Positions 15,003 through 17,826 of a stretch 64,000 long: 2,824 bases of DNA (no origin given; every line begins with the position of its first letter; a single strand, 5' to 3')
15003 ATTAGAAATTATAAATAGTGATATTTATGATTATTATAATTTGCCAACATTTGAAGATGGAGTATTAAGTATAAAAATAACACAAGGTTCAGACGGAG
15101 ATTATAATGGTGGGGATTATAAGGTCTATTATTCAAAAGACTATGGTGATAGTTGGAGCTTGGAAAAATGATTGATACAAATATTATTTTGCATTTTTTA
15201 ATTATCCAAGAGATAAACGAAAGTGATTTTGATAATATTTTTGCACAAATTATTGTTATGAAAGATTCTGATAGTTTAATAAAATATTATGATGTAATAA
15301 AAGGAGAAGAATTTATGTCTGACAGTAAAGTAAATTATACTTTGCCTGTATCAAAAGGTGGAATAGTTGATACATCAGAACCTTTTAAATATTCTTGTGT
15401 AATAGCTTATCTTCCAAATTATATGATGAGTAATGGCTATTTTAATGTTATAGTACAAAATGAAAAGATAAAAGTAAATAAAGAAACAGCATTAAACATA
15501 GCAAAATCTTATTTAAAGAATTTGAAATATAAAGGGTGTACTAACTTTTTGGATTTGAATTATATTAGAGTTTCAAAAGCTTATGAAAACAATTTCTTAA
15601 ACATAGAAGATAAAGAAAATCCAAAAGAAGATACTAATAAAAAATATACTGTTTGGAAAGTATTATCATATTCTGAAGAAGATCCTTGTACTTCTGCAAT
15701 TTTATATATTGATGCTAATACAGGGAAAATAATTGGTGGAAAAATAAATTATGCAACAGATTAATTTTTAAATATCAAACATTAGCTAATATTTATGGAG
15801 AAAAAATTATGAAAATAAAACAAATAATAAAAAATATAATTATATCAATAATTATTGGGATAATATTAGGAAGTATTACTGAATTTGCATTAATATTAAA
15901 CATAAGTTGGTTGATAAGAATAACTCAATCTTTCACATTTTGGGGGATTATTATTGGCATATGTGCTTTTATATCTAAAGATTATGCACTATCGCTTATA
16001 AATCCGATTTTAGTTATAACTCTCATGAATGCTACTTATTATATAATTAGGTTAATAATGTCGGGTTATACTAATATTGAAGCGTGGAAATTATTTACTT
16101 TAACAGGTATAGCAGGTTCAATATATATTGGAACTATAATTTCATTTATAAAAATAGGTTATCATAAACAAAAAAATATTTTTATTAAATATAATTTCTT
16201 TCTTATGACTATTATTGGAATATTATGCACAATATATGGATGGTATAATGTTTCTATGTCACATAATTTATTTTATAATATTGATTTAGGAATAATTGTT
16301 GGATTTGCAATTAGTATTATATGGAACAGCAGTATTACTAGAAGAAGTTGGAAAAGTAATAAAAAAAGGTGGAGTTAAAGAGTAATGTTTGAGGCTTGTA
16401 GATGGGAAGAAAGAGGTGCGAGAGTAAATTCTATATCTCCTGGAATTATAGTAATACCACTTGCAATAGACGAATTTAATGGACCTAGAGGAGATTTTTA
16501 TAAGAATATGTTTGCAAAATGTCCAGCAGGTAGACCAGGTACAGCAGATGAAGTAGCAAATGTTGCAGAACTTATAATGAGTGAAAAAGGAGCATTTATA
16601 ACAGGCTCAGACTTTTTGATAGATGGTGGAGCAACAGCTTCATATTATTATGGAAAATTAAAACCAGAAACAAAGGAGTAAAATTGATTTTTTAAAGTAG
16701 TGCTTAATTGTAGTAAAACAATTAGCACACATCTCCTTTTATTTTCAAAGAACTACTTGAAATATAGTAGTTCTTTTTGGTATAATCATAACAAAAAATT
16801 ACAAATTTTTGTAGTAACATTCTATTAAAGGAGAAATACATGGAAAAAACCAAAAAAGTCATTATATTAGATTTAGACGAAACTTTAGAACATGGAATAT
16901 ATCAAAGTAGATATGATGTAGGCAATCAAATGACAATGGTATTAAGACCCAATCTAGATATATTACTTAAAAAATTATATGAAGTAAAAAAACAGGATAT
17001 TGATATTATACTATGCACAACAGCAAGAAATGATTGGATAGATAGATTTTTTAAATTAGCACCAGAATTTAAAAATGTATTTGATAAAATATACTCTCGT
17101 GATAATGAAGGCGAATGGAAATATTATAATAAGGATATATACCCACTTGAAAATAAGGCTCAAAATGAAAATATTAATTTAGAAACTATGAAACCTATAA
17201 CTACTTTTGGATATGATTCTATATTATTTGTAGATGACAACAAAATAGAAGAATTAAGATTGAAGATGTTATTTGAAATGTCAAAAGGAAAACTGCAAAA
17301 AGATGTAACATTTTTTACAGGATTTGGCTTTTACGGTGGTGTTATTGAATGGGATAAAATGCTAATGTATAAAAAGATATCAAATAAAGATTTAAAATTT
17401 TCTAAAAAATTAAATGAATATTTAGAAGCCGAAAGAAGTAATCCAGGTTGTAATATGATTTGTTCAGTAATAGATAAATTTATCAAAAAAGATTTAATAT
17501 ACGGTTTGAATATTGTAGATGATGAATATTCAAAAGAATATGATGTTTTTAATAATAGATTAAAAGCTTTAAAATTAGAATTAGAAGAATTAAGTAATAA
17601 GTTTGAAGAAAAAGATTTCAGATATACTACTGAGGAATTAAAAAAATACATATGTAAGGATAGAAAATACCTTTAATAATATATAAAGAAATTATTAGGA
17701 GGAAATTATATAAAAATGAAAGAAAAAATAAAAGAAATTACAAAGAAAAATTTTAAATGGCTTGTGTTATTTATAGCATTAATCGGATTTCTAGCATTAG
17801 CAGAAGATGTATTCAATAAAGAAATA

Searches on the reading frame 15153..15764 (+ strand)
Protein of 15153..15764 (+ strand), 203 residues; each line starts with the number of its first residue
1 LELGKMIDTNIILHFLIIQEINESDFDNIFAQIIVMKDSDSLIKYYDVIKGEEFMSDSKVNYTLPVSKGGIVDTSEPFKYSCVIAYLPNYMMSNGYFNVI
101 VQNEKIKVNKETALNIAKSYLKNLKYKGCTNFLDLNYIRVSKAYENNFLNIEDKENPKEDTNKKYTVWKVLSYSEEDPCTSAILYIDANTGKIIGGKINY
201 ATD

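Call 80: search_protein_families(library=pfam, proteins=[window:15153-15764:+], max_evalue=0.01)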
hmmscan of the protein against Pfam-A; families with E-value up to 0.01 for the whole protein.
window:15153-15764:+ (203 aa): 1 family
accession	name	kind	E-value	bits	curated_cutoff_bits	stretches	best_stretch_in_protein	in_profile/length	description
PF03413.25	PepSY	-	0.0025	18.5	24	0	163-195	28-58/60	Peptidase propeptide and YPEB domain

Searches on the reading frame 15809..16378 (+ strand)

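Call 80: search_protein_families(library=pfam, proteins=[window:15809-16378:+], max_evalue=0.01)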
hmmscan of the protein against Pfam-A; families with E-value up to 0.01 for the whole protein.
window:15809-16378:+ (189 aa): 1 family
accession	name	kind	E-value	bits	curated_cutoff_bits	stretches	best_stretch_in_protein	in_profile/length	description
PF20128.4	DUF6518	-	0.0028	17.6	25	1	4-108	5-112/204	Family of unknown function (DUF6518)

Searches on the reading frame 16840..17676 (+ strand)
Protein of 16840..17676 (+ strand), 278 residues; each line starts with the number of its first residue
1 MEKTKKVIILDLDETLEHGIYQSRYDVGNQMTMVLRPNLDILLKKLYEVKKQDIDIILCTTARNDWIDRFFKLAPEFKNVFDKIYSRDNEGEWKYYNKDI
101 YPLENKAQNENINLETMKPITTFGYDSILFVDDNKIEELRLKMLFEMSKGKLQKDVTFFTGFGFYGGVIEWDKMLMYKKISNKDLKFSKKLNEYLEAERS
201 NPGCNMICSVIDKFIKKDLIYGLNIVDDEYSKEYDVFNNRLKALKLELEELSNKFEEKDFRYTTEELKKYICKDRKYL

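Call 43: search_protein_families(library=pfam, proteins=[window:16840-17676:+], max_evalue=0.01)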
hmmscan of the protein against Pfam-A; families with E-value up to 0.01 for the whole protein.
window:16840-17676:+ (278 aa): 1 family
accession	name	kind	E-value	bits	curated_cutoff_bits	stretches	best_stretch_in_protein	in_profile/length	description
PF03031.24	NIF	-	9.8e-09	35.5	21.8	1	6-105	1-106/160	NLI interacting factor-like phosphatase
